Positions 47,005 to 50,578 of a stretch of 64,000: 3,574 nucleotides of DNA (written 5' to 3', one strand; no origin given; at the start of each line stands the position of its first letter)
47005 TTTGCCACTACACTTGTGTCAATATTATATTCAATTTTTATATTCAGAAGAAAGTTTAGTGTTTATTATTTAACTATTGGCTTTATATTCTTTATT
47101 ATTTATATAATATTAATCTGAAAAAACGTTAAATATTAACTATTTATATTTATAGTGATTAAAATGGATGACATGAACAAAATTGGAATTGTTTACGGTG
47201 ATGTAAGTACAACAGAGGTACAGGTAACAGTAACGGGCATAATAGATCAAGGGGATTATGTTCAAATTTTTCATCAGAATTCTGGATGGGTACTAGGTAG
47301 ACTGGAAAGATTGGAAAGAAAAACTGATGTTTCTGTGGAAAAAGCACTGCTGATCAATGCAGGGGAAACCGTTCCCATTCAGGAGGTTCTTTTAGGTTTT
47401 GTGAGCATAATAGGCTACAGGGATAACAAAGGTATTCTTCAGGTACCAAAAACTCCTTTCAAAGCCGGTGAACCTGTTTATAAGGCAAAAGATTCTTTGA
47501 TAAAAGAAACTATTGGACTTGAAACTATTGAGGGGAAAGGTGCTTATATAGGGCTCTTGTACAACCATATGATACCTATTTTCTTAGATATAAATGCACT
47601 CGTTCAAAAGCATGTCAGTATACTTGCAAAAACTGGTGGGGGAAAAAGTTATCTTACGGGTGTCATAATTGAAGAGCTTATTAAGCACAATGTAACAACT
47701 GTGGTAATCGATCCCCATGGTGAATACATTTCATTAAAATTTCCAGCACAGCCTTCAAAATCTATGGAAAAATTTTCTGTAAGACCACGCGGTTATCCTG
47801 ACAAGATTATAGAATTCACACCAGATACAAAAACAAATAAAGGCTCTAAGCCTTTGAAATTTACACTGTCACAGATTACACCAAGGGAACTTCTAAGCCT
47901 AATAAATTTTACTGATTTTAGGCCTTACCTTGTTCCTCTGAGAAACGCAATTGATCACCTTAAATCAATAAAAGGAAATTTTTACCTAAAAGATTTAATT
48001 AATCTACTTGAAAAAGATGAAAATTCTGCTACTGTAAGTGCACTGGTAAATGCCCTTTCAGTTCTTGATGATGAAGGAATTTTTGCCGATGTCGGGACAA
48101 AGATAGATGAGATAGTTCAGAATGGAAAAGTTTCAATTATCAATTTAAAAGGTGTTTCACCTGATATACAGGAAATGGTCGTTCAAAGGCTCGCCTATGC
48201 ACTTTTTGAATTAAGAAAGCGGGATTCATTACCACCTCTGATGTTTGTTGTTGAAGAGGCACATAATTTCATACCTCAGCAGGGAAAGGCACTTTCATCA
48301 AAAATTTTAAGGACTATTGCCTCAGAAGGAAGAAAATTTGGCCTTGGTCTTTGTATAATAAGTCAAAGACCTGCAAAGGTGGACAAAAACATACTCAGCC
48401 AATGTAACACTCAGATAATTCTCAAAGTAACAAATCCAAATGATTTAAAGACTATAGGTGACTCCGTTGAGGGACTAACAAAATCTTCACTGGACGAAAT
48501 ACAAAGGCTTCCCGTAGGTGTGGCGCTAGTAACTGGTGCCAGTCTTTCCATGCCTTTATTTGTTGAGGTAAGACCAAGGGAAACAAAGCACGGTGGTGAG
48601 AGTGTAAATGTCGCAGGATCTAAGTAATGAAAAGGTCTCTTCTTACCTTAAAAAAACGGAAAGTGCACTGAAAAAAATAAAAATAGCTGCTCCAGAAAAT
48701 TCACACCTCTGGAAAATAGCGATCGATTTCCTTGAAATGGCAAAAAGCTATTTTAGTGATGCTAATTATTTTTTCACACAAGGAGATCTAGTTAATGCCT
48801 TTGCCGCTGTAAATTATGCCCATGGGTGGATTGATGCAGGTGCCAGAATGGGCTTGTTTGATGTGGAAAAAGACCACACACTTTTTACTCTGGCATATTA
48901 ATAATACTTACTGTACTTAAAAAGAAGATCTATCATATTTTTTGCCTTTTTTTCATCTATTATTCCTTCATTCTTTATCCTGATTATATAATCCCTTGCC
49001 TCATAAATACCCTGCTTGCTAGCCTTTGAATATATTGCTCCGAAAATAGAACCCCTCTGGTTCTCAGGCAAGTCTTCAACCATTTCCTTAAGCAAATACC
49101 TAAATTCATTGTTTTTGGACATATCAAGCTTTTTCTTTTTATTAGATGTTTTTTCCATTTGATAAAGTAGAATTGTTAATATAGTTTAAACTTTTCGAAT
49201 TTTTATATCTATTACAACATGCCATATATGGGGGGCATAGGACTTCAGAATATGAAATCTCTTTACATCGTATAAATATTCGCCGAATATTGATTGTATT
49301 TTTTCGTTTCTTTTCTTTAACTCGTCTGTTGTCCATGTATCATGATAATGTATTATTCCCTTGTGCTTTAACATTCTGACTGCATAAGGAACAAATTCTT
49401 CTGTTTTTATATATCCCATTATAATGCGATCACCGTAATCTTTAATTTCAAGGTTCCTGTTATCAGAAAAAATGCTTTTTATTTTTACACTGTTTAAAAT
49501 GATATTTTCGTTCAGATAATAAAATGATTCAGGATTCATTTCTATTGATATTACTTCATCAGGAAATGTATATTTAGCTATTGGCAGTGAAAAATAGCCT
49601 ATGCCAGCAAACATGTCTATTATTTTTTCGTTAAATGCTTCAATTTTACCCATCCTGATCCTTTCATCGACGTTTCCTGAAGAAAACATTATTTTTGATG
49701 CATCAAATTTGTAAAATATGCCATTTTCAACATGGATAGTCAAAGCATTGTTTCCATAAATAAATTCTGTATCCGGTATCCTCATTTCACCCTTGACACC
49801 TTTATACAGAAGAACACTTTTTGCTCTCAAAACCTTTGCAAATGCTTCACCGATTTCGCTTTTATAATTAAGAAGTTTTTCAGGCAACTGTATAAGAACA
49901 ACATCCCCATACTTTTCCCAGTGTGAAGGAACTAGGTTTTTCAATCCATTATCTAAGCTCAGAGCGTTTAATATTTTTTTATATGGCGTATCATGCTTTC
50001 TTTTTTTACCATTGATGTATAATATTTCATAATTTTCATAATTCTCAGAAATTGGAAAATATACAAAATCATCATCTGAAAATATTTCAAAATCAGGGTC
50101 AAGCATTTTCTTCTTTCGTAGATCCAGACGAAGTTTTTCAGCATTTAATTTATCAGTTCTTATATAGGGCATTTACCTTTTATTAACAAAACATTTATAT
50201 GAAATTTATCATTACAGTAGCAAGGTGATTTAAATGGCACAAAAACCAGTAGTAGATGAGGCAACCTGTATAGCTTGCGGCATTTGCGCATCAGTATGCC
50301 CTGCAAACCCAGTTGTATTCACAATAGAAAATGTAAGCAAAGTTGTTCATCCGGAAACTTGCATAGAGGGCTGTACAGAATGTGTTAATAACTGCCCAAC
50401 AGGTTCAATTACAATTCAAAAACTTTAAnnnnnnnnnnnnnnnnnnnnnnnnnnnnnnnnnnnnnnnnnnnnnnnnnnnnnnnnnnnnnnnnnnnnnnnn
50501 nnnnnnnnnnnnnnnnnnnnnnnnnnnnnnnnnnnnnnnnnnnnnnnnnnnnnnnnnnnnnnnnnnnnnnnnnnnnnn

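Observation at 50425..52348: AcnX (DUF521 + DUF126) pair in which the small subunit is covalently fused to a Nudix domain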

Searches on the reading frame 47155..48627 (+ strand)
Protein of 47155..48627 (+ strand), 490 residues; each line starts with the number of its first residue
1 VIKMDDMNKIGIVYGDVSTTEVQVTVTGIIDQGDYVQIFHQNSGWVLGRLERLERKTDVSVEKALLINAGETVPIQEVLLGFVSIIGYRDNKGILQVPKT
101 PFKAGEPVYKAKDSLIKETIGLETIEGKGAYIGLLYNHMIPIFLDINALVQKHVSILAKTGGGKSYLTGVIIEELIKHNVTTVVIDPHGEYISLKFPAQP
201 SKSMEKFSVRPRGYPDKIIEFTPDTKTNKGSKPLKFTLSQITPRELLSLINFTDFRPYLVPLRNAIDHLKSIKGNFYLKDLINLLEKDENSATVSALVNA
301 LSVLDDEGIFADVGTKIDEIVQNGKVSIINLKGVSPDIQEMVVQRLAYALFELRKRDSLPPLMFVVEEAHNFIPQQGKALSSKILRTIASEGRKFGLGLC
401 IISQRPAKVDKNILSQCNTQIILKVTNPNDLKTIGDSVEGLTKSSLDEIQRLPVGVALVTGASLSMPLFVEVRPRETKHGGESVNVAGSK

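Call 3: search_protein_families(library=pfam, proteins=[window:47155-48627:+], max_evalue=0.01)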
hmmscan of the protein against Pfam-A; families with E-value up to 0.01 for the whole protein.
window:47155-48627:+ (490 aa): 6 families
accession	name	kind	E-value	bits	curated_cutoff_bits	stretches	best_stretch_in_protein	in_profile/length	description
PF01935.23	DUF87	-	4.2e-34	119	23.2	1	131-347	2-217/220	Helicase HerA, central domain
PF09378.16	HAS-barrel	-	2.8e-07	31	25.2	1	10-90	1-89/90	HAS barrel domain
PF05872.18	HerA_C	-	8.5e-07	28.4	22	1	150-461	20-363/502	Helicase HerA-like C-terminal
PF12846.13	AAA_10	-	0.00025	20.6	27.5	0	152-192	22-62/362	AAA-like domain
PF10412.15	TrwB_AAD_bind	-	0.0012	18.3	20.5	0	149-193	13-57/387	Type IV secretion-system coupling protein DNA-binding domain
PF02534.20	T4SS-DNA_transf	-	0.0018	17.6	20.1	1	151-193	44-84/468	Type IV secretory system Conjugative DNA transfer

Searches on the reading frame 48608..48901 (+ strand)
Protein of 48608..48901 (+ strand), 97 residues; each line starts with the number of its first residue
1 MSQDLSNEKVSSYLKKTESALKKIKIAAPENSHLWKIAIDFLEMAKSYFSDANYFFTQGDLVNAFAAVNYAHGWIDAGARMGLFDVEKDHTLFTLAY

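Call 3: search_protein_families(library=pfam, proteins=[window:48608-48901:+], max_evalue=0.01)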
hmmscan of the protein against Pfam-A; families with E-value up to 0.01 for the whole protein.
window:48608-48901:+ (97 aa): 1 family
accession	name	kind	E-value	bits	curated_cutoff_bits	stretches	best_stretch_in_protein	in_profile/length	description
PF04010.18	DUF357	-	4.6e-32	110.3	29.4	1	13-84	2-73/73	Protein of unknown function (DUF357)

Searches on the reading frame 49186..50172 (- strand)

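Call 3: search_protein_families(library=pfam, proteins=[window:49186-50172:-], max_evalue=0.01)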
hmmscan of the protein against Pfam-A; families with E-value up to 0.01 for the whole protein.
window:49186-50172:- (328 aa): 4 families
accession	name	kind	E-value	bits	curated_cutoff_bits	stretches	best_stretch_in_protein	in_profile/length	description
PF02475.24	TRM5-TYW2_MTfase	-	1.7e-48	165.2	28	1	145-294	1-154/164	TRM5/TYW2 methyltransferase domain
PF25133.1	TYW2_N_2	-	5.3e-20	71.8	27.7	1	65-142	2-78/79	TYW2 N-terminal domain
PF18093.7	Trm5_N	-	1.2e-11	44.6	22.7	1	4-49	2-47/47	tRNA methyltransferase 5 N-terminal domain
PF05175.20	MTS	-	0.0067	16.5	23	0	158-251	6-103/170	Methyltransferase small domain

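Call 4: search_protein_families(library=ncbifam, proteins=[window:49186-50172:-], max_evalue=0.01)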
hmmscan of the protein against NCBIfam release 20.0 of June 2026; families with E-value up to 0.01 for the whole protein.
window:49186-50172:- (328 aa): 10 families
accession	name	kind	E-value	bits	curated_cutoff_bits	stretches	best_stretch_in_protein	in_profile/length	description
NF047823.1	tRNAwyosTaw2Pyroc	equivalog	2.7e-71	240.2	550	1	70-326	15-276/277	tRNA(Phe) (4-demethylwyosine(37)-C(7)) aminocarboxypropyltransferase Taw2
NF047824.1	tRNAwyosineTaw2Meth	equivalog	2.5e-65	220.5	350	1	85-326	2-244/245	tRNA(Phe) (4-demethylwyosine(37)-C(7)) aminocarboxypropyltransferase Taw2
NF047730.1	tRNAMtaseTrm5b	equivalog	5e-48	163.9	600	1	4-325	4-329/330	tRNA (guanine(37)-N1)-methyltransferase Trm5b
NF047732.1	tRNAMtaseTrm5bMeth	equivalog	1.9e-37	129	500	1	5-325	5-336/337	tRNA (guanine(37)-N1)-methyltransferase Trm5b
NF047728.1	tRNAMtaseTaw22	equivalog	7.2e-29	101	550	1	1-325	1-335/336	tRNA (guanine(37)-N1)/4-demethylwyosine(37)-methyltransferase Taw22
NF047729.1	tRNAMtaseTaw21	equivalog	1e-25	90.4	400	1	88-324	10-249/250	tRNA 4-demethylwyosine(37)-methyltransferase Taw21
NF009639.0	PRK13168.1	equivalog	1.6e-05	23.9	458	1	181-236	301-354/446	23S rRNA (uracil(1939)-C(5))-methyltransferase RlmD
NF006138.0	PRK08287.1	equivalog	9.7e-05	22.3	210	1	181-273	32-126/189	decarboxylating cobalt-precorrin-6B (C(15))-methyltransferase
TIGR00479.1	rumA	equivalog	0.00041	19.3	183.55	1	181-229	294-340/432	23S rRNA (uracil(1939)-C(5))-methyltransferase RlmD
TIGR02469.1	CbiT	equivalog_domain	0.0006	20.1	78.3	1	181-274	20-118/124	precorrin-6Y C5,15-methyltransferase (decarboxylating) subunit CbiT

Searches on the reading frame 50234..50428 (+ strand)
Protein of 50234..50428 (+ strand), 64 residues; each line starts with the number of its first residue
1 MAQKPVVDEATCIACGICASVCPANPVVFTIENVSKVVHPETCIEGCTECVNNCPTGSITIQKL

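Call 3: search_protein_families(library=pfam, proteins=[window:50234-50428:+], max_evalue=0.01)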
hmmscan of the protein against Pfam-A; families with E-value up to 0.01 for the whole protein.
window:50234-50428:+ (64 aa): 13 families
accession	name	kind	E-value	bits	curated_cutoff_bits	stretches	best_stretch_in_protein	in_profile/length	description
PF12837.12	Fer4_6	-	1.8e-10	40.7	25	2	4-25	1-22/24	4Fe-4S binding domain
PF12797.12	Fer4_2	-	2e-10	40.4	24.5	2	4-24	2-22/22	4Fe-4S binding domain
PF12838.12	Fer4_7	-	6.2e-10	39.8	27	2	11-57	1-51/52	4Fe-4S dicluster domain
PF00037.32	Fer4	-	9e-10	38.4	21.1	1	5-25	1-21/24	4Fe-4S binding domain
PF13237.11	Fer4_10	-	3.1e-09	37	25.5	1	4-55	1-53/53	4Fe-4S dicluster domain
PF14697.11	Fer4_21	-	6.9e-08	32.9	35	1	6-60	2-58/59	4Fe-4S dicluster domain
PF13187.11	Fer4_9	-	4.3e-07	30.3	27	1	12-58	2-51/52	4Fe-4S dicluster domain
PF12800.12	Fer4_4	-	2.1e-05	24.9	24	0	10-24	2-16/17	4Fe-4S binding domain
PF13484.11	Fer4_16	-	3.2e-05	25.1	30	0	10-25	51-66/66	4Fe-4S double cluster binding domain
PF25160.1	LdpA_Fe-S-bd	-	3.4e-05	24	27.6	1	7-26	23-42/49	LdpA Fe-S cluster-binding domain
PF13370.11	Fer4_13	-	0.00031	21.8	24.5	1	7-60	1-57/58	4Fe-4S single cluster domain of Ferredoxin I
PF12798.12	Fer4_3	-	0.0012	19.9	27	0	12-24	1-13/15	4Fe-4S binding domain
PF13534.11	Fer4_17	-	0.0018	19.3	22.2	0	11-24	45-58/61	4Fe-4S dicluster domain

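Call 4: search_protein_families(library=ncbifam, proteins=[window:50234-50428:+], max_evalue=0.01)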
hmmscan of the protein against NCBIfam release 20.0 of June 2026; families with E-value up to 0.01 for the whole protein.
window:50234-50428:+ (64 aa): 70 families (the best 25 are shown)
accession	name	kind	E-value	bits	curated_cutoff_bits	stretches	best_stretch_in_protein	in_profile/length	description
NF040864.1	HgcB_ferredoxin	equivalog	1.1e-09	37.9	99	1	8-62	12-64/93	mercury methylation ferredoxin HgcB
NF038196.1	ferrodoxin_EFR1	subfamily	1.6e-09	38.2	75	1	6-63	181-233/242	EFR1 family ferrodoxin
TIGR02179.1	PorD_KorD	subfamily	1.2e-08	34.9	60.05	1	3-61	18-74/78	2-oxoacid:acceptor oxidoreductase, delta subunit, pyruvate/2-ketoisovalerate family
NF007202.0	PRK09623.1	equivalog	1.5e-08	34.9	166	1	4-63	45-102/105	3-methyl-2-oxobutanoate dehydrogenase subunit delta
NF058577.1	FdxA_fam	equivalog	2.5e-08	34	65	2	12-57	9-51/52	4Fe-4S ferredoxin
NF007205.0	PRK09626.1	equivalog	6.7e-08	32.5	93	1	7-61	14-73/105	2-oxoglutarate-acceptor oxidoreductase subunit OorD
TIGR02912.1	sulfite_red_C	equivalog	7.3e-08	31.8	324.1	1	4-60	163-219/314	sulfite reductase subunit C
TIGR01944.1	rnfB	subfamily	7.4e-08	32.2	68.7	1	6-63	109-164/190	RnfABCDGE type electron transport complex subunit B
NF040770.1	hetero_SS_HdrA2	exception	1.2e-07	30.3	1100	1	4-62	571-626/777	CoB-CoM heterodisulfide reductase HdrA2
NF040684.1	PorD_Arch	equivalog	1.4e-07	31.5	120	1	4-62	26-82/85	pyruvate synthase subunit PorD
NF006221.0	PRK08348.1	subfamily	2.1e-07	30.7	124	1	6-61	40-94/136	NADH-plastoquinone oxidoreductase subunit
NF007382.0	PRK09898.1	equivalog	8.2e-07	28.7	213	1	6-61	150-200/208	ferredoxin-like protein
NF043039.1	HgcAB_like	equivalog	1.9e-06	27.7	285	1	7-59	297-349/350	HgcAB-like fusion protein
NF004914.0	PRK06273.1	equivalog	2.7e-06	27.3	163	2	34-63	44-72/167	ferredoxin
NF003475.0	PRK05113.1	equivalog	3.3e-06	27.1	203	1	6-63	109-164/190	electron transport complex subunit RsxB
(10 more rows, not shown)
